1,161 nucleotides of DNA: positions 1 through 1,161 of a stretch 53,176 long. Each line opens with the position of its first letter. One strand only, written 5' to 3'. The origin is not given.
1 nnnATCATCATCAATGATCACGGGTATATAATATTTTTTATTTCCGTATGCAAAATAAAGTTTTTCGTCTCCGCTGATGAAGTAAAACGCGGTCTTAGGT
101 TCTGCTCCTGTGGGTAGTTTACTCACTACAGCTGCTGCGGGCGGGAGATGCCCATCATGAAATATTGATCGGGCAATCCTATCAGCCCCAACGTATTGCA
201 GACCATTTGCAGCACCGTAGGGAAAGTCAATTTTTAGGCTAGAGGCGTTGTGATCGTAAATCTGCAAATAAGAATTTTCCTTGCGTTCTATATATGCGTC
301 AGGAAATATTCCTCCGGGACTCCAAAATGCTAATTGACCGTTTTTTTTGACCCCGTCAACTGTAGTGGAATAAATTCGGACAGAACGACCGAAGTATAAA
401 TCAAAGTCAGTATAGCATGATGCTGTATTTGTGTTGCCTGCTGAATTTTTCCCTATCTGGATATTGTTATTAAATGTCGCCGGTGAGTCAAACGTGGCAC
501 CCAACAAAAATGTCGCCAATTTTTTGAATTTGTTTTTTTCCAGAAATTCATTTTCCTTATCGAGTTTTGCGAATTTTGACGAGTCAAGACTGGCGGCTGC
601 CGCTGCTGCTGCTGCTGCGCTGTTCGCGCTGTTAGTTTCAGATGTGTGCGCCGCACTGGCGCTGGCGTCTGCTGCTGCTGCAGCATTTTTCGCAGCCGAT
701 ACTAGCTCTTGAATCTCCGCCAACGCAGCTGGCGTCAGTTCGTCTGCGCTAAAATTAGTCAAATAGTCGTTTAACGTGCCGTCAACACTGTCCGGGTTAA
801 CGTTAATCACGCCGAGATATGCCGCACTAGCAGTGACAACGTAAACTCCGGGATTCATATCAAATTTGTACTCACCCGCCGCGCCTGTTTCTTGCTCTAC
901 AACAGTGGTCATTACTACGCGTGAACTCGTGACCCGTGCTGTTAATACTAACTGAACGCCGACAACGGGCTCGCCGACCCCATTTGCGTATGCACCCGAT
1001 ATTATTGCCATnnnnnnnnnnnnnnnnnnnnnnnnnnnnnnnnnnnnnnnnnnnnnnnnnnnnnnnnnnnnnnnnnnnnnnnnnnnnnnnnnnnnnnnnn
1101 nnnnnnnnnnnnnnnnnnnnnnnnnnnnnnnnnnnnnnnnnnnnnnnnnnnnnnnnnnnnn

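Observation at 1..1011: Second tail fiber gene after gpD with Stf-type N-terminus and AT-rich receptor-binding end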

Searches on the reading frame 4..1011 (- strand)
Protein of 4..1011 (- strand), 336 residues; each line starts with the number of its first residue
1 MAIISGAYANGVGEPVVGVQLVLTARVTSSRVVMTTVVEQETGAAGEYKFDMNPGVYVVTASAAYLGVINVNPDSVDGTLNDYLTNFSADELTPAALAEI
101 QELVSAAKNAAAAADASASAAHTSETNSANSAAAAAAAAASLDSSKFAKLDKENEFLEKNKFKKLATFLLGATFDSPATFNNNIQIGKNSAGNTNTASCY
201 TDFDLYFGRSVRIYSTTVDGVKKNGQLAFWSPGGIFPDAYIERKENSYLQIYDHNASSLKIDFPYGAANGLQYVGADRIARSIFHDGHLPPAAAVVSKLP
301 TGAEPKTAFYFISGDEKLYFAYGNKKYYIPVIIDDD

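Call 4: search_protein_families(library=pfam, proteins=[window:4-1011:-], max_evalue=0.01)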
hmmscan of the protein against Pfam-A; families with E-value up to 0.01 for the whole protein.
window:4-1011:- (336 aa): 2 families
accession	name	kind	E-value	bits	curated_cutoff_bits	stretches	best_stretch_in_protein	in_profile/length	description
PF08400.16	phage_tail_N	-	5.6e-23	81.9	26.6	1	3-125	4-132/134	Prophage tail fibre N-terminal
PF13620.12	CarboxypepD_reg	-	0.0006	20.6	32.3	1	12-64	10-57/82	Carboxypeptidase regulatory-like domain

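Call 5: search_protein_families(library=phrogs, proteins=[window:4-1011:-], max_evalue=0.001)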
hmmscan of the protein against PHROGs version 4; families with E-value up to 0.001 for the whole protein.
window:4-1011:- (336 aa): 11 families
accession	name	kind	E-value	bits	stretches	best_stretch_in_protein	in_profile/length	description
phrog_4128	-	tail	7.6e-41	141.8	1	4-264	5-250/603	tail fiber protein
phrog_2636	-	tail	1.4e-30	107.8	1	4-144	5-152/568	tail fiber protein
phrog_3279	-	tail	2.6e-23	84.2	1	4-144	5-150/396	tail fiber protein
phrog_1419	-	tail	6.2e-20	72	1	4-137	5-143/793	tail protein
phrog_366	-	tail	2.9e-19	70.8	1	4-151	5-157/474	tail fiber protein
phrog_17582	-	tail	1.6e-17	64.6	1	3-127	4-135/296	tail fiber protein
phrog_23469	-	unknown function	1.4e-16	61.1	1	1-155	1-157/673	-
phrog_295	-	tail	1.6e-14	54.7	1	3-167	4-171/794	tail fiber protein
phrog_11437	-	unknown function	9.3e-10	39.6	1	4-60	5-61/72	-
phrog_8713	-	tail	9.7e-09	35.7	1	3-104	4-110/509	tail fiber protein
phrog_6578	-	tail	0.00014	20.8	0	32-140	1-114/1210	tail fiber protein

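Call 28: predict_structure(protein=window:4-1011:-)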
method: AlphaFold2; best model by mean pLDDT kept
length: 336 residues; sequences in the alignment: 1
mean_pLDDT: 33.5   pTM: 0.24
mean pLDDT of the five models: 33.5, 30.1, 29.7, 28.4, 28.0
residues with pLDDT >= 90: 0; 70-90: 0; 50-70: 0; < 50: 336
segments of 3 or more residues with pLDDT < 50: 1-336
pLDDT, mean of each block of 10 residues (from residue 1): 32 36 33 35 33 32 27 34 35 42 45 42 39 36 34 34 29 24 25 27 23 27 29 35 39 39 33 29 30 32 38 40 36 34
secondary structure, 60 per line:
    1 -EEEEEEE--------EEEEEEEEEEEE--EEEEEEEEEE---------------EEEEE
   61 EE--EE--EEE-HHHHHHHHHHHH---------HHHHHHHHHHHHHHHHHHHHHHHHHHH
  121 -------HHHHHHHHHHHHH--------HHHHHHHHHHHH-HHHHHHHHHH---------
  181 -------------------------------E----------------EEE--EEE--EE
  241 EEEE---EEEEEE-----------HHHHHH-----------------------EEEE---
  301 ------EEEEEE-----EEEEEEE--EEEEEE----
elements in order: E2-8 E17-28 E31-40 E56-62 E69-71 H73-84 H94-120 H128-140 H149-160 H162-171 E229-231 E234-236 E239-244 E248-253 H265-270 E294-297 E307-312 E318-324 E327-332

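Call 36: search_dna_similar(query=window:4-1011:-, collection=phages, mode=protein, max_rows=40, max_evalue=0.00001)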
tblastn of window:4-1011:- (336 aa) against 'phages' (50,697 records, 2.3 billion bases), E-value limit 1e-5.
No match.

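Call 44: search_solved_structures(query=window:4-1011:-, max_evalue=1, show_alignments=2)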
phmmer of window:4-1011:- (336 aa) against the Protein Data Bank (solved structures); distinct sequences matched with E-value up to 1: 4.
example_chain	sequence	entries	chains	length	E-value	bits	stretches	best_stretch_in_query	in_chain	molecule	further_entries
9e7m_Ta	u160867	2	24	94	2e-08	37.4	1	4-85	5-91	Tail fiber protein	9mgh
7boz_a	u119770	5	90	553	0.018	17.8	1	100-217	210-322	N-teminal of mature bacteriophage T7 tail fiber protein gp17 | Tail fiber protein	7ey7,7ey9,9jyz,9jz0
6hiv_BN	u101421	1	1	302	0.38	13.5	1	91-153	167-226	mL80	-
9mgw_3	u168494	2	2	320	0.41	13.4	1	105-165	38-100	LHCA3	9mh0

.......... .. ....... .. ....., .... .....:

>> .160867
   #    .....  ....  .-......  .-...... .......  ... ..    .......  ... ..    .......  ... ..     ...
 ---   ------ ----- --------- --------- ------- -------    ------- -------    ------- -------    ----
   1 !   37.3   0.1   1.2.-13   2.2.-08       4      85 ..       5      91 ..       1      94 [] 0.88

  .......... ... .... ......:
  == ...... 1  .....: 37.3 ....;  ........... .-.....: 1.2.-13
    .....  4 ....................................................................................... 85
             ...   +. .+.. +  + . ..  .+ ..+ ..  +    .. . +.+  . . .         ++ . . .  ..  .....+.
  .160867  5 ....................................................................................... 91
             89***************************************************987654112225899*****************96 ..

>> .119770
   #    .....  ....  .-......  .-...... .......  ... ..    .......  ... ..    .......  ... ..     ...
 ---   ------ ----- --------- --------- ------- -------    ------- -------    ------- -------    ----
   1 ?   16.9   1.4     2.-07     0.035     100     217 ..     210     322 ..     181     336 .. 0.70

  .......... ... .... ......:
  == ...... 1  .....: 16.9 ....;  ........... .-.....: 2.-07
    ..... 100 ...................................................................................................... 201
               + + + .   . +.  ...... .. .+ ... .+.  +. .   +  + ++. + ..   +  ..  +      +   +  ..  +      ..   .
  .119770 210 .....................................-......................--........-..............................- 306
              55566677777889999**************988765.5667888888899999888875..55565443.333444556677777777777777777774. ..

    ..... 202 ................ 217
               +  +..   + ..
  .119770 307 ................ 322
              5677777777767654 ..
